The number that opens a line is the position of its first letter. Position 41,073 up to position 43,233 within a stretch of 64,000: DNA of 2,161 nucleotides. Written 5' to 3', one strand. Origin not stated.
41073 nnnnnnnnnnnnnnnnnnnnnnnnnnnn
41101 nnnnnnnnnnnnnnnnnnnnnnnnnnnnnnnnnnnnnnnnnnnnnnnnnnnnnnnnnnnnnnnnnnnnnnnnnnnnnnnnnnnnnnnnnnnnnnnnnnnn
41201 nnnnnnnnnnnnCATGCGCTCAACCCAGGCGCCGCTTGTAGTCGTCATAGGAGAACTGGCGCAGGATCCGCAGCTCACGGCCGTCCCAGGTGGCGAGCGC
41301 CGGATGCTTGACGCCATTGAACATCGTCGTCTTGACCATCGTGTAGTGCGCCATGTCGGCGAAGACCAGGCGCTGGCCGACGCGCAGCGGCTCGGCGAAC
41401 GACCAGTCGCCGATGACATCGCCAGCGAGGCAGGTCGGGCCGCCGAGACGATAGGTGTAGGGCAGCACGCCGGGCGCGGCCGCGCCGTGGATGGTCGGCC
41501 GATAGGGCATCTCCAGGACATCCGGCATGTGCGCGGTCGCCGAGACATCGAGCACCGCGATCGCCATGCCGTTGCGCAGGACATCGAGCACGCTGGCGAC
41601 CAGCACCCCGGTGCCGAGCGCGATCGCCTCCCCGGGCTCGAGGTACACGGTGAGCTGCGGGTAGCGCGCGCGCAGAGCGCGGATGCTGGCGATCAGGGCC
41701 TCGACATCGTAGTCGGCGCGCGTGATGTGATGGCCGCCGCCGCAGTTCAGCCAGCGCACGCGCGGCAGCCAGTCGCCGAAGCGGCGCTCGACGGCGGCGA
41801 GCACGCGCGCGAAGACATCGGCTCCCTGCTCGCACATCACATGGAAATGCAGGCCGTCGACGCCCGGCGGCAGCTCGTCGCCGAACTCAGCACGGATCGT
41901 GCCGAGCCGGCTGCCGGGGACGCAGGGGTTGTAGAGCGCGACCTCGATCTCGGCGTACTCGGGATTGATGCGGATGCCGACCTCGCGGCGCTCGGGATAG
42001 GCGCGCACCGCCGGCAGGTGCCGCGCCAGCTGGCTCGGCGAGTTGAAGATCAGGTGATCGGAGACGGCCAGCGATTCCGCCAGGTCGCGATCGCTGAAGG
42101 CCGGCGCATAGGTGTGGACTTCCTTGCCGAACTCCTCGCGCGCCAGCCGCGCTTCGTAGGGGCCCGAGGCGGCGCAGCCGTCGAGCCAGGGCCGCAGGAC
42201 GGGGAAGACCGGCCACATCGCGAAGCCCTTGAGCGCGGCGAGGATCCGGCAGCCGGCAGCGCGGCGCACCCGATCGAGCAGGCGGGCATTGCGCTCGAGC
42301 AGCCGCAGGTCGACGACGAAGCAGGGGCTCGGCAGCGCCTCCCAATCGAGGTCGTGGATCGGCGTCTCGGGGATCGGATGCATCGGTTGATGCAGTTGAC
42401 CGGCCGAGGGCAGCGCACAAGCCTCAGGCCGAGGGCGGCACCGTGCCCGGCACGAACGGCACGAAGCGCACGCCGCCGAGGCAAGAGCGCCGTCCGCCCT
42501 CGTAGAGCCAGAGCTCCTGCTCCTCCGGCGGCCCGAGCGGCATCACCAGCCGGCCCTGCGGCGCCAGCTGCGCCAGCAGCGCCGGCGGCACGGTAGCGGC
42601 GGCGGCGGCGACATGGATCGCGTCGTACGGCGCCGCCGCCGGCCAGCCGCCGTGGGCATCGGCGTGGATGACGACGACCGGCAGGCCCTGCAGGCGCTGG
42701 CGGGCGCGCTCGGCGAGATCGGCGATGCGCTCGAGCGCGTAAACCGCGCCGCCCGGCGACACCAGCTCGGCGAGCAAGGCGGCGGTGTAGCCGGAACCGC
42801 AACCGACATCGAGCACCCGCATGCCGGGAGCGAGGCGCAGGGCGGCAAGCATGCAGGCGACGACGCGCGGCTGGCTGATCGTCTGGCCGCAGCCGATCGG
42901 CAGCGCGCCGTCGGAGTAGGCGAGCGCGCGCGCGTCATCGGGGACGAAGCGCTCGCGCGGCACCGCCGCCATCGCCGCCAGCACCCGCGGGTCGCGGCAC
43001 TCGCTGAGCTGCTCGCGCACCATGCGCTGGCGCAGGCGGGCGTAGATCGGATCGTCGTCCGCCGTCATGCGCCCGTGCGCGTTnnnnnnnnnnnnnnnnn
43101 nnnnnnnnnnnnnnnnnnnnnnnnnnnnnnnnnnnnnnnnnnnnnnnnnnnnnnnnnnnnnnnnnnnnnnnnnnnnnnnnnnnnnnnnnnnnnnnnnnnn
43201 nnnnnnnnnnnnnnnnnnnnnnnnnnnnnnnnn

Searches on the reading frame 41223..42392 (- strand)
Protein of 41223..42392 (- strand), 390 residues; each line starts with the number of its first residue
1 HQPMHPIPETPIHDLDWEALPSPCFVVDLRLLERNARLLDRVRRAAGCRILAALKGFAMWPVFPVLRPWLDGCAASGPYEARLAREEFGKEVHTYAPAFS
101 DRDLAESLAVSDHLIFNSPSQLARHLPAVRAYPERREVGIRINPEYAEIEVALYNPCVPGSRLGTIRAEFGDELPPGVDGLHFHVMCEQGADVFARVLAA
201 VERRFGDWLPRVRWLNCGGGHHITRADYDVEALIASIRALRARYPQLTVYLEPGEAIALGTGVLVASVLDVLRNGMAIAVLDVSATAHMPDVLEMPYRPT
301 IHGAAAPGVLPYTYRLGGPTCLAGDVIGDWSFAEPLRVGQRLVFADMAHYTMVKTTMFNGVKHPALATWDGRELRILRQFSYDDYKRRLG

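Call 70: search_protein_families(library=pfam, proteins=[window:41223-42392:-], max_evalue=0.00001)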
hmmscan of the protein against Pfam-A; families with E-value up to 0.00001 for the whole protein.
window:41223-42392:- (390 aa): 1 family
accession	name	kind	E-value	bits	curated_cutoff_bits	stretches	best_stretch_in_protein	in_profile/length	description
PF00278.28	Orn_DAP_Arg_deC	-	1.9e-11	44.5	23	1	192-347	5-94/95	Pyridoxal-dependent decarboxylase, C-terminal sheet domain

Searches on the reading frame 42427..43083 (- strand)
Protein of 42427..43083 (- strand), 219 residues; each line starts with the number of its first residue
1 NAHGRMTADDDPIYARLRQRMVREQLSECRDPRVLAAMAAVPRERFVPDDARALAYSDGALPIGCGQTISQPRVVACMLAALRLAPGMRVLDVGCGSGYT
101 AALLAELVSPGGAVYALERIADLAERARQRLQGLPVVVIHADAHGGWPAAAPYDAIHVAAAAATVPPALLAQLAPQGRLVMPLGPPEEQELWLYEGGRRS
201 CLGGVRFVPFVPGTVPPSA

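Call 70: search_protein_families(library=pfam, proteins=[window:42427-43083:-], max_evalue=0.00001)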
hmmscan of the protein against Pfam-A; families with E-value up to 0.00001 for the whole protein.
window:42427-43083:- (219 aa): 5 families
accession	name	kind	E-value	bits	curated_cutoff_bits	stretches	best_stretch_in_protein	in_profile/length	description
PF01135.25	PCMT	-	5e-53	180.4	20.3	1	29-210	16-205/210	Protein-L-isoaspartate(D-aspartate) O-methyltransferase (PCMT)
PF13649.12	Methyltransf_25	-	4.9e-10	40.4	27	1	90-168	1-80/97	Methyltransferase domain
PF13847.12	Methyltransf_31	-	3.5e-08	33.7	27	1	86-158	3-80/145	Methyltransferase domain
PF08241.18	Methyltransf_11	-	2.8e-06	28.3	21.2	1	91-165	1-73/95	Methyltransferase domain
PF13489.12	Methyltransf_23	-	3.5e-06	27.3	27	1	81-160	17-89/164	Methyltransferase domain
